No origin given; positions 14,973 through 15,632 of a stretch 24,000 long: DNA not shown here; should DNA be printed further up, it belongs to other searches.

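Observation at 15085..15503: DUF559 endonuclease ORF exactly framed by 34-bp terminal inverted repeats, a candidate minimal mobile element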

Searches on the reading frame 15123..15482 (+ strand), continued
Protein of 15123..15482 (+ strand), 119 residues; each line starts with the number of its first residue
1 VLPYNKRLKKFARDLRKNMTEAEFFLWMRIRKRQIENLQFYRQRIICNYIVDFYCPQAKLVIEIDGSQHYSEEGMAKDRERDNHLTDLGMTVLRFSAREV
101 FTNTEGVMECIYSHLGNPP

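Call 74: fold_search(model_id=the predicted structure, library=pdb)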
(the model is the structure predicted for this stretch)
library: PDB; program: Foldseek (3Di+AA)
matches with E <= 10: 272; with E <= 0.001: 3
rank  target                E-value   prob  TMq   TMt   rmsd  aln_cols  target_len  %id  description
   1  3hrl                  1.6e-06  1.00  0.67  0.84   2.2        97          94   38  Crystal structure of a putative endonuclease-like protein (ngo0050) from neisseria gonorrhoeae (released 2009-06-30)
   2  3r3p_B                3.4e-04  1.00  0.64  0.76   3.5        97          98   20  Homing Endonuclease I-Bth0305I Catalytic Domain (released 2011-10-05)
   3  3r3p_A                6.0e-04  1.00  0.59  0.71   3.8        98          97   18  Homing Endonuclease I-Bth0305I Catalytic Domain (released 2011-10-05)
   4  4oq2                  1.0e-03  1.00  0.49  0.22   8.0       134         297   19  5hmC specific restriction endonuclease PvuRTs1I (released 2014-03-12)
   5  4par_B                5.4e-03  0.91  0.38  0.17   8.7       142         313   21  The 5-Hydroxymethylcytosine-Specific Restriction Enzyme AbaSI in a Complex with Product-like DNA (released 2014-06-25)
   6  9i05_Xv               8.5e-03  1.00  0.65  0.22   3.8       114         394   18  Cryo-EM structure of the large subunit of the mitochondrial ribosome from Toxoplasma gondii (released 2025-06-11)
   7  4par_C                1.1e-02  0.90  0.41  0.18   9.2       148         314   20  The 5-Hydroxymethylcytosine-Specific Restriction Enzyme AbaSI in a Complex with Product-like DNA (released 2014-06-25)
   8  4oky                  1.2e-02  0.90  0.38  0.17   9.7       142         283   17  Crystal structure of PvuRts1I, a 5-hydroxymethylcytosine DNA restriction endonuclease (released 2014-09-10)
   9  9i05_Xl               1.4e-02  0.99  0.55  0.19   4.7       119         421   18  Cryo-EM structure of the large subunit of the mitochondrial ribosome from Toxoplasma gondii (released 2025-06-11)
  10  4par_A                2.2e-02  0.96  0.47  0.21   8.0       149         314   15  The 5-Hydroxymethylcytosine-Specific Restriction Enzyme AbaSI in a Complex with Product-like DNA (released 2014-06-25)
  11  9i05_Xr               2.5e-02  0.99  0.58  0.18   3.9       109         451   15  Cryo-EM structure of the large subunit of the mitochondrial ribosome from Toxoplasma gondii (released 2025-06-11)
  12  9dou_A                6.3e-02  0.77  0.46  0.09   7.8       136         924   13  Taeniopygia guttata R2 retrotransposon (R2Tg) initiating target-primed reverse transcription (released 2025-05-21)
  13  6z1p_AS               6.7e-02  0.99  0.66  0.13   3.5       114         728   10  Structure of the mitochondrial ribosome from Tetrahymena thermophila (released 2020-06-24)
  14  9g6k_Li               6.7e-02  0.97  0.56  0.17   3.8       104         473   13  LSU structure derived from the LSU sample of the mitoribosome from T. gondii. (released 2024-12-11)
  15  9g6k_Lc               7.6e-02  0.96  0.57  0.17   4.0       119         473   17  LSU structure derived from the LSU sample of the mitoribosome from T. gondii. (released 2024-12-11)
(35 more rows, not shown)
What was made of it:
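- On RAYT/REP-like repeat-enzyme system (analogy only): The fold is Vsr-like (call 74).
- Closest known: EDxHD / Vsr-like homing endonucleases. Same: Related catalytic fold (call 74).
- Fold: the closest solved structures are 3HRL, the I-Bth0305I homing endonuclease and Vsr (call 74).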

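Call 78: find_encoding_contigs(protein=P0113, flank=1500, max_places=8)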
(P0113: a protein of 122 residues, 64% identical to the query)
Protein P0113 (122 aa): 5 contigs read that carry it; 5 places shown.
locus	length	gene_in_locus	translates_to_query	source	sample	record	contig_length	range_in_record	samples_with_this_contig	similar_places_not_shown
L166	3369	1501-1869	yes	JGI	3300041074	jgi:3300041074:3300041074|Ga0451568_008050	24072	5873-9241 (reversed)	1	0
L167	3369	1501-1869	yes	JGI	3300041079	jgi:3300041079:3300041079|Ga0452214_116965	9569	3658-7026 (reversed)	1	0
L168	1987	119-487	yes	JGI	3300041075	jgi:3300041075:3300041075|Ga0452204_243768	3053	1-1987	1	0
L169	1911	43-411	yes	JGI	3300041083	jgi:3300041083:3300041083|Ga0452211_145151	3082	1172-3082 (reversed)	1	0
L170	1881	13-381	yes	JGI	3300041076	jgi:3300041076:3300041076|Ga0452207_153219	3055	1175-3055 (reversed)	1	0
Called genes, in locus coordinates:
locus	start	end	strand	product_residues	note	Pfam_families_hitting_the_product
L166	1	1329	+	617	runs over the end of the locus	PF02771:Acyl-CoA_dh_N (faint), PF02770:Acyl-CoA_dh_M, PF00441:Acyl-CoA_dh_1, PF22924:ACOX_C_alpha1, PF08028:Acyl-CoA_dh_2 (faint), PF12806:Acyl-CoA_dh_C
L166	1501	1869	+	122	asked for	PF04480:DUF559, PF18741:MTES_1575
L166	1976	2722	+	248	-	PF13414:TPR_11 (faint), PF21033:RMD1-3, PF14559:TPR_19 (faint)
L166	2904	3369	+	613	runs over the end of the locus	PF05448:AXE1 (faint), PF12740:PETase (faint), PF01738:DLH (faint), PF02129:Peptidase_S15, PF12146:Hydrolase_4, PF12697:Abhydrolase_6 (weak)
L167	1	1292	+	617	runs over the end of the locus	PF02771:Acyl-CoA_dh_N (faint), PF02770:Acyl-CoA_dh_M, PF00441:Acyl-CoA_dh_1, PF22924:ACOX_C_alpha1, PF08028:Acyl-CoA_dh_2 (faint), PF12806:Acyl-CoA_dh_C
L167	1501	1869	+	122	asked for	PF04480:DUF559, PF18741:MTES_1575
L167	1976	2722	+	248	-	PF13414:TPR_11 (faint), PF21033:RMD1-3, PF14559:TPR_19 (faint)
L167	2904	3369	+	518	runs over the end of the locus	PF05448:AXE1 (faint), PF12740:PETase (weak), PF01738:DLH (faint), PF02129:Peptidase_S15, PF12146:Hydrolase_4, PF12697:Abhydrolase_6 (weak)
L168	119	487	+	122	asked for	PF04480:DUF559, PF18741:MTES_1575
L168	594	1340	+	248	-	PF13414:TPR_11 (faint), PF21033:RMD1-3, PF14559:TPR_19 (faint)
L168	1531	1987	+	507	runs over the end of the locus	?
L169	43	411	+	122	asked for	PF04480:DUF559, PF18741:MTES_1575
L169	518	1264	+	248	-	PF13414:TPR_11 (faint), PF21033:RMD1-3, PF14559:TPR_19 (faint)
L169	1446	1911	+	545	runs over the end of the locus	?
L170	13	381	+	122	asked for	PF04480:DUF559, PF18741:MTES_1575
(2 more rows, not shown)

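Call 79: find_encoding_contigs(protein=P0032, flank=1500, max_places=8)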
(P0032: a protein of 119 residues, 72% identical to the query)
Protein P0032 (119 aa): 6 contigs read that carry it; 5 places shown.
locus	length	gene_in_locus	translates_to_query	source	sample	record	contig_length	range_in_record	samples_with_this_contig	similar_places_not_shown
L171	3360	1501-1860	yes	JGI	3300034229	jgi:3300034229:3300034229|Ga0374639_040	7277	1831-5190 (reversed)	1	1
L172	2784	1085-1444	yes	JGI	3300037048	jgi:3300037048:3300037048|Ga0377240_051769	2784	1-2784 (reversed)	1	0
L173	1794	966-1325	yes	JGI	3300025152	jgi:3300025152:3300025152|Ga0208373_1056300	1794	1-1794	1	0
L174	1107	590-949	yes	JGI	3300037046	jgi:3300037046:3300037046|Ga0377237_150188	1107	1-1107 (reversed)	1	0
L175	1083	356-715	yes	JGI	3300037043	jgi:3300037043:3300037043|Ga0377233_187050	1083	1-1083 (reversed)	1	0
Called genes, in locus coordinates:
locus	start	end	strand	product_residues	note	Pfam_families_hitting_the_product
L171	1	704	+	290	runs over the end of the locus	PF02653:BPD_transp_2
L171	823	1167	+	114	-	-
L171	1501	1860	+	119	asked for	PF04480:DUF559, PF18741:MTES_1575 (weak)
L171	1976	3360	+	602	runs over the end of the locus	PF01855:POR_N, PF02775:TPP_enzyme_C, PF12838:Fer4_7 (weak), PF13187:Fer4_9 (weak), PF13237:Fer4_10 (weak), PF14697:Fer4_21 (faint), PF00037:Fer4 (weak), PF12797:Fer4_2 (weak)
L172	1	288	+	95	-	?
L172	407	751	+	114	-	-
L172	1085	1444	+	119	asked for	PF04480:DUF559, PF18741:MTES_1575 (weak)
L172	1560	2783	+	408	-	?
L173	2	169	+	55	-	?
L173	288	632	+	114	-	-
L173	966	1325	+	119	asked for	PF04480:DUF559, PF18741:MTES_1575 (weak)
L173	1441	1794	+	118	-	?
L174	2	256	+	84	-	?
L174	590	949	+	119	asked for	PF04480:DUF559, PF18741:MTES_1575 (weak)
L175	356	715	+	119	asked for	PF04480:DUF559, PF18741:MTES_1575 (weak)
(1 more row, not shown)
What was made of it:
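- On Transposon or insertion sequence with terminal inverted repeats: Identical proteins P0113 and P0032 each occur in a single context in 5-6 samples (calls 78, 79).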

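Call 82: search_protein_families(library=padloc, proteins=[window:15123-15479:+], max_evalue=0.01)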
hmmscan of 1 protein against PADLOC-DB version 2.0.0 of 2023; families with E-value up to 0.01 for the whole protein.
window:15123-15479:+ (119 aa): 2 families
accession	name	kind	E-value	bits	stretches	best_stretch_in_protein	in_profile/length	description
PDLC02868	DpdF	-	4e-10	36.1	1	50-100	83-133/1078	DpdF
PDLC03210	mREase_II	-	6.5e-07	26.9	1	47-99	51-103/294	Type II methyl-directed restriction enzyme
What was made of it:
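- Weak PADLOC matches to restriction-type domains (call 82).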

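Call 83: search_protein_families(library=phrogs, proteins=[window:15123-15479:+], max_evalue=0.001)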
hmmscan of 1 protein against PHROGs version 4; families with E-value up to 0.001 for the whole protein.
window:15123-15479:+ (119 aa): 6 families
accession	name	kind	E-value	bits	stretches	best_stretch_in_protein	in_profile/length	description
phrog_503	-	unknown function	4.4e-09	37.2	1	9-102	21-119/144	-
phrog_33220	-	unknown function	8.8e-09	34.2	1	24-113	507-594/1558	-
phrog_559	-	DNA, RNA and nucleotide metabolism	3.8e-07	30.3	1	33-84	320-380/607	HNH endonuclease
phrog_9529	-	unknown function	1.6e-06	29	1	38-84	113-157/247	-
phrog_4538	-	unknown function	5.6e-05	23.2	1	51-74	262-285/447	-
phrog_9084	-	DNA, RNA and nucleotide metabolism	5.7e-05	24.2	1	48-76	92-120/187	homing endonuclease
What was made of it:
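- The second-best structural match is a true homing endonuclease, I-Bth0305I (call 74), and PHROG homing/HNH families match weakly (call 83).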

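Call 84: search_protein_families(library=ncbifam, proteins=[window:15123-15479:+], max_evalue=0.001)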
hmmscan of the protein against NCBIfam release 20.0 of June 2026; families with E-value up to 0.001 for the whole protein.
window:15123-15479:+ (119 aa): 1 family
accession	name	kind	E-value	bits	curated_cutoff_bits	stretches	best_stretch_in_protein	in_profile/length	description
NF007294.0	PRK09767.1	equivalog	3.2e-23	82.1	218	1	7-115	4-110/117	DUF559 domain-containing protein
